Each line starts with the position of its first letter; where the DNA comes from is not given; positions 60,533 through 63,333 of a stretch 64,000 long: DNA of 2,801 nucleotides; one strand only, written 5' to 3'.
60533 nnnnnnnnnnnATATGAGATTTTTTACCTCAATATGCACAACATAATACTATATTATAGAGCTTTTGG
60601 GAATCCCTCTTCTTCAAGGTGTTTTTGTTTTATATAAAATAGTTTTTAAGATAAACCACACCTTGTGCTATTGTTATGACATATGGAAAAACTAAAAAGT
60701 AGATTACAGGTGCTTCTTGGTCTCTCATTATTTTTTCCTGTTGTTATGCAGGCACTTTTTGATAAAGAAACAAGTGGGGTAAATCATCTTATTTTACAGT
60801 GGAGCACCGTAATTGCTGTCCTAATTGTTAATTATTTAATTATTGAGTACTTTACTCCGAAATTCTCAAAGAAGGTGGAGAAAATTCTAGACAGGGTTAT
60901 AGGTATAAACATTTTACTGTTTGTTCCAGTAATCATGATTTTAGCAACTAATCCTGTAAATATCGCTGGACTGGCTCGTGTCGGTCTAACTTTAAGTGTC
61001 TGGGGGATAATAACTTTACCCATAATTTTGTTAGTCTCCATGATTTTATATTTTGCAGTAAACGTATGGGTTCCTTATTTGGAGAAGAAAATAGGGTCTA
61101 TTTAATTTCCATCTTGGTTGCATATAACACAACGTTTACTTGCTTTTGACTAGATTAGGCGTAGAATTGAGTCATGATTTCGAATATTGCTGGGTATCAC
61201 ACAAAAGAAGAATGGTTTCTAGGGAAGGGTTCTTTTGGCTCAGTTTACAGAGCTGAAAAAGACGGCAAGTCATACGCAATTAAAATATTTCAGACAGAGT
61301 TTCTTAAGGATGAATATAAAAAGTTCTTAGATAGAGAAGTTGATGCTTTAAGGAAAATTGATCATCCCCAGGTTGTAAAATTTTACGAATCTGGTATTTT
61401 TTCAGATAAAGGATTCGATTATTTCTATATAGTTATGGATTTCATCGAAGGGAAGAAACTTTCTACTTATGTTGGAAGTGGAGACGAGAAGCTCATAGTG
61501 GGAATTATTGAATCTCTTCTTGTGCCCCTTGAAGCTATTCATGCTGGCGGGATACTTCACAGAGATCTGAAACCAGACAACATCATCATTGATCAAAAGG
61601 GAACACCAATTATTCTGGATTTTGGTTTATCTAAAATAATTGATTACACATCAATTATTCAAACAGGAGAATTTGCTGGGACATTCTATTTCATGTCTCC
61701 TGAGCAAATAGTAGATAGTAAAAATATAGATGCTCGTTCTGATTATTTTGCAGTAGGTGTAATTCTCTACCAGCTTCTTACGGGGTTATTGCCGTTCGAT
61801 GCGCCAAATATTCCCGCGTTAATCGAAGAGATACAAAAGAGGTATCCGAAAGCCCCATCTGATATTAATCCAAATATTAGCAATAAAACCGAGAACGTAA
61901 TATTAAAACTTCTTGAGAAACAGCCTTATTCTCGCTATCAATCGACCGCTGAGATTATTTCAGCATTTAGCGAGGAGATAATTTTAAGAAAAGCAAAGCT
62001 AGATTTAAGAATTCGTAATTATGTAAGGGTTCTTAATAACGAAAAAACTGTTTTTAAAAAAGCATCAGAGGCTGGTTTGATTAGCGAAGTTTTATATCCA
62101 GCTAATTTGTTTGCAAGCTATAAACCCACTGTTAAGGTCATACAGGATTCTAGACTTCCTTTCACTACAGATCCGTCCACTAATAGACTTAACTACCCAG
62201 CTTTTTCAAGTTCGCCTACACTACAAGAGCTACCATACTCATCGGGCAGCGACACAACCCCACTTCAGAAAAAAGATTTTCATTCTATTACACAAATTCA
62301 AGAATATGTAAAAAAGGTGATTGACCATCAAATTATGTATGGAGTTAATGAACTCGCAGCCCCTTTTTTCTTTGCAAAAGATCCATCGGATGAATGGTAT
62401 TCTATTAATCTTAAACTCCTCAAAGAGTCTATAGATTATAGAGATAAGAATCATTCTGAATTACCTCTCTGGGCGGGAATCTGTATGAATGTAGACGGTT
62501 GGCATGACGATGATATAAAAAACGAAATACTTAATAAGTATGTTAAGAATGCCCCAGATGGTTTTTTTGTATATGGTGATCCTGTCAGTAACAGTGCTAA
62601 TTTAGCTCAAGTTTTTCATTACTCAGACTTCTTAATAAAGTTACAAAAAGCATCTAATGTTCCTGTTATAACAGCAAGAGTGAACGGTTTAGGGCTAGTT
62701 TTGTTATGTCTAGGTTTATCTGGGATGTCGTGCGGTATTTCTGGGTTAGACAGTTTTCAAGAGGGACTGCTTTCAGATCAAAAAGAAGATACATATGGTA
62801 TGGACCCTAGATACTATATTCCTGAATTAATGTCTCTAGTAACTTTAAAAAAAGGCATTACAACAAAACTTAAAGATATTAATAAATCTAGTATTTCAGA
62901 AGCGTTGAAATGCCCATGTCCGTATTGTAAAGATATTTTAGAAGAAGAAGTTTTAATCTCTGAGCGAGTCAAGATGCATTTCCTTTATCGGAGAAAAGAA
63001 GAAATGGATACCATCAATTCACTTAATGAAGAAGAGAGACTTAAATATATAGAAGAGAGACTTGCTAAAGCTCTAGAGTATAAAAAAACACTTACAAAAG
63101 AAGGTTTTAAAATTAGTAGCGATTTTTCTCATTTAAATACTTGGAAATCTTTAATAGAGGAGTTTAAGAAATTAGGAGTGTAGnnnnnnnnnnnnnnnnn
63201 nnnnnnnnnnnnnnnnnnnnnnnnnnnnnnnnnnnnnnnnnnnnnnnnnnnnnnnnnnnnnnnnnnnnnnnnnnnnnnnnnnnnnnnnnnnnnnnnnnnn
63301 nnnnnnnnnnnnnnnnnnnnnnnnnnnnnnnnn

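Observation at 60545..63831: Low-GC gene cluster after tRNA-Gln: membrane protein, Ser/Thr kinase with novel Cys-motif C-domain, and a putative PD-(D/E)xK protein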

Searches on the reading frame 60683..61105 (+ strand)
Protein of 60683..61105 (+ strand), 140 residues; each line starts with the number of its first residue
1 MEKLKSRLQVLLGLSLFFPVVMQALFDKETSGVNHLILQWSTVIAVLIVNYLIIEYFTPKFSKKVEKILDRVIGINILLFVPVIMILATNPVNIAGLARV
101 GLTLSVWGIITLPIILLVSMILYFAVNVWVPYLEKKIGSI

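Call 4: search_protein_families(library=pfam, proteins=[window:60683-61105:+], max_evalue=0.1)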
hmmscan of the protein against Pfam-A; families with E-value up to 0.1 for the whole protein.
window:60683-61105:+ (140 aa): 0 families

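Call 5: search_protein_families(library=padloc, proteins=[window:60683-61105:+], max_evalue=0.1)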
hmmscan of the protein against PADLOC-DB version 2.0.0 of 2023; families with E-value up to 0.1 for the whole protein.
window:60683-61105:+ (140 aa): 0 families

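Call 6: search_protein_families(library=ncbifam, proteins=[window:60683-61105:+], max_evalue=0.1)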
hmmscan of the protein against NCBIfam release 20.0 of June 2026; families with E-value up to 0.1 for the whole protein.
window:60683-61105:+ (140 aa): 1 family
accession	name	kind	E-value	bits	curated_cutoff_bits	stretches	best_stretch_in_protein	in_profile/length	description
NF033615.1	CDF_MamM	equivalog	0.036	13.3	350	1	14-57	94-135/290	magnetosome biogenesis CDF transporter MamM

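Call 9: search_protein_families(library=phrogs, proteins=[window:60683-61105:+], max_evalue=0.1)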
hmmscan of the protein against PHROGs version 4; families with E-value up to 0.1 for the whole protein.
window:60683-61105:+ (140 aa): 0 families

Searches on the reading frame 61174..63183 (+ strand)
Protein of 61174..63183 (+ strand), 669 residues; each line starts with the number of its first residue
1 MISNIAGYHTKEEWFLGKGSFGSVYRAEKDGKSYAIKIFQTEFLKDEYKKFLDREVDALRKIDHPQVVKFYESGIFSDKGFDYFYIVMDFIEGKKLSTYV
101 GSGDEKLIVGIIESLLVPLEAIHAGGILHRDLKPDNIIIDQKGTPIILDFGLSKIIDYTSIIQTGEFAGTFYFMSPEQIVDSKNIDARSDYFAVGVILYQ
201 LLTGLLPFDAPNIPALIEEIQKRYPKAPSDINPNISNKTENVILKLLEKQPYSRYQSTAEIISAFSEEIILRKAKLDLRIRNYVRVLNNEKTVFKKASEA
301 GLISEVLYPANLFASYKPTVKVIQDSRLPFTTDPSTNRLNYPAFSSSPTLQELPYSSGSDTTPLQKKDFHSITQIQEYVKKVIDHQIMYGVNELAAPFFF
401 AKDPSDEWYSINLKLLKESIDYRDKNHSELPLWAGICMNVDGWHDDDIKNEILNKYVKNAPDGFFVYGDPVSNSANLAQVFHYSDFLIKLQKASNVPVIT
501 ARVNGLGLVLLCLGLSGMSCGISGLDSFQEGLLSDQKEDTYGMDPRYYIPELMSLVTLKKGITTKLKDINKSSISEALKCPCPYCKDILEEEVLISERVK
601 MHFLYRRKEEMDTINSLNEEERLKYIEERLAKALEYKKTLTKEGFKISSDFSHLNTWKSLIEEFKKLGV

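Call 4: search_protein_families(library=pfam, proteins=[window:61174-63183:+], max_evalue=0.1)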
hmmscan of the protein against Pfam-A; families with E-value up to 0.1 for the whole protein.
window:61174-63183:+ (669 aa): 8 families
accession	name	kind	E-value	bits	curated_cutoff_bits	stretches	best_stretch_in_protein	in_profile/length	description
PF00069.31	Pkinase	-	8.2e-48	163.5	31.7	1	15-257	6-254/263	Protein kinase domain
PF07714.23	PK_Tyr_Ser-Thr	-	2.2e-24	86.6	23.1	1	16-255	7-249/258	Protein tyrosine and serine/threonine kinase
PF01636.29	APH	-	4.7e-07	30.3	23.2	1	126-157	169-201/239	Phosphotransferase enzyme family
PF13095.12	FTA2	-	4.7e-06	26.9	30.2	1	15-54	29-68/214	Kinetochore Sim4 complex subunit FTA2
PF03109.22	ABC1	-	6.5e-06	25.9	22.9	1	86-157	145-218/244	ABC1 atypical kinase-like domain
PF01163.29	RIO1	-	0.0026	17.8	22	0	86-151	83-149/187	RIO domain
PF17667.7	Pkinase_fungal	-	0.0049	16.1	24.1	1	121-178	301-364/387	Fungal protein kinase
PF12330.14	Haspin_kinase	-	0.047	13.2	25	0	129-162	229-262/364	Haspin like kinase domain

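Call 5: search_protein_families(library=padloc, proteins=[window:61174-63183:+], max_evalue=0.1)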
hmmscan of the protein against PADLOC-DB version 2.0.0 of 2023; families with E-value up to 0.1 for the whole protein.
window:61174-63183:+ (669 aa): 36 families (the best 25 are shown)
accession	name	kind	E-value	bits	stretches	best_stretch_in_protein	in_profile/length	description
PDLC04042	PD-T4-6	-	4.7e-61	205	1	8-267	11-271/292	-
PDLC04053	PD-T4-6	-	1.1e-54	184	1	5-275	8-278/311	-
PDLC04047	PD-T4-6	-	1.6e-54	183.2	1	15-271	17-275/327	-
PDLC04138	mad6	-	1.1e-53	181.2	1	16-266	59-311/659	mads_6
PDLC04061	PD-T4-6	-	3.7e-53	179.8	1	15-263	23-278/510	-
PDLC04060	PD-T4-6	-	3.8e-52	175.8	1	16-266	16-267/486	-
PDLC04054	PD-T4-6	-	1.2e-49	167.6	1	5-265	9-270/347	-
PDLC04048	PD-T4-6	-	3.4e-47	159.5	1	16-268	18-272/354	-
PDLC04041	PD-T4-6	-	4e-47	159.4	1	16-269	36-294/443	-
PDLC04043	PD-T4-6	-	9.8e-46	154.7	1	15-267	22-276/452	-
PDLC04057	PD-T4-6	-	5.4e-45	152.2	1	16-296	16-297/443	-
PDLC04040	PD-T4-6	-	2.6e-44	149.9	1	16-261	2-258/547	-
PDLC04052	PD-T4-6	-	8.3e-44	148.6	1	16-261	17-269/496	-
PDLC04039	PD-T4-6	-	4.8e-43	145.8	1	15-267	21-274/458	-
PDLC04055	PD-T4-6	-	2.7e-34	116.8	1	17-266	79-333/496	-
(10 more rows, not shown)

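Call 6: search_protein_families(library=ncbifam, proteins=[window:61174-63183:+], max_evalue=0.1)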
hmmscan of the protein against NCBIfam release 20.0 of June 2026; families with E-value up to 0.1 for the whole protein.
window:61174-63183:+ (669 aa): 20 families
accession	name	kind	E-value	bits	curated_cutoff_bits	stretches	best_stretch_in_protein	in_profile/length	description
NF033483.0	PknB_PASTA_kin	equivalog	8.9e-56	190.1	450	1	16-266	15-266/563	Stk1 family PASTA domain-containing Ser/Thr kinase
NF047741.1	antiphage_MADS6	equivalog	1e-43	149.8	460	2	109-270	302-462/612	methylation-associated defense system protein kinase MAD6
NF052427.1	StpK7MSMEG_1200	equivalog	1.2e-37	129.7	900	1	13-267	12-267/601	serine/threonine protein kinase StpK7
NF009651.0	PRK13184.1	equivalog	4e-21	74.7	839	1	16-266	10-288/932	serine/threonine-protein kinase PknD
TIGR03903.1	TOMM_kin_cyc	equivalog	5.8e-20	70.8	705.75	1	32-262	4-241/1267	TOMM system kinase/cyclase fusion protein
NF038150.1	lanthi_synth_IV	equivalog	1.3e-18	66.8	650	1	46-265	233-453/851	class IV lanthionine synthetase LanL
NF053615.1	SerThrKinAfsKStmc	equivalog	3.5e-17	62.4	1300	1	16-212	21-217/809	protein serine/threonine kinase AfsK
NF033442.0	BREX_PglW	equivalog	1.4e-12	46.2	990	2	16-155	520-662/1391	BREX system serine/threonine kinase PglW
NF058632.1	SerThrKinPrkT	equivalog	3.5e-11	42.7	280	1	16-151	29-163/322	serine/threonine protein kinase PrkT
NF043056.1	T4SS_LegK1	equivalog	3.6e-11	42.4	550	1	29-201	104-283/516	Dot/Icm T4SS effector kinase LegK1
NF038151.1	lanthi_synth_III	equivalog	2.8e-10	39.2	575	1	52-237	270-460/833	class III lanthionine synthetase LanKC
TIGR03724.2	arch_bud32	equivalog_domain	1.1e-08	34.8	125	1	84-155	68-133/193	KEOPS complex kinase/ATPase Bud32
NF011463.0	PRK14879.1-4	equivalog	3e-07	30.1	188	1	86-155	95-162/237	Kae1-associated kinase Bud32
NF011460.0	PRK14879.1-1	equivalog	7.3e-06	25.3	199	1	83-155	85-159/232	Kae1-associated kinase Bud32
NF007174.0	PRK09605.1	equivalog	2.2e-05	23.2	447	1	78-156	405-476/535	bifunctional N(6)-L-threonylcarbamoyladenine synthase/serine/threonine protein kinase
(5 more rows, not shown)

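Call 9: search_protein_families(library=phrogs, proteins=[window:61174-63183:+], max_evalue=0.1)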
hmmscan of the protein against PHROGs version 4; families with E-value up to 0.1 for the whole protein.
window:61174-63183:+ (669 aa): 6 families
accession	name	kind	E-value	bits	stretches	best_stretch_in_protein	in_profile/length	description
phrog_2361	-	other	3.3e-51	175.6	1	17-289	22-289/415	serine-threonine kinase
phrog_4972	-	unknown function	8.9e-10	39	1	108-203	220-316/501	-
phrog_3297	-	other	0.00017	22.5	1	112-151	71-110/160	kinase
phrog_14300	-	unknown function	0.00028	21.5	1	108-169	220-283/290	-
phrog_3043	-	other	0.017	15.4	1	104-167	200-264/376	kinase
phrog_18305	-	other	0.053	14.1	0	16-152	50-185/284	kinase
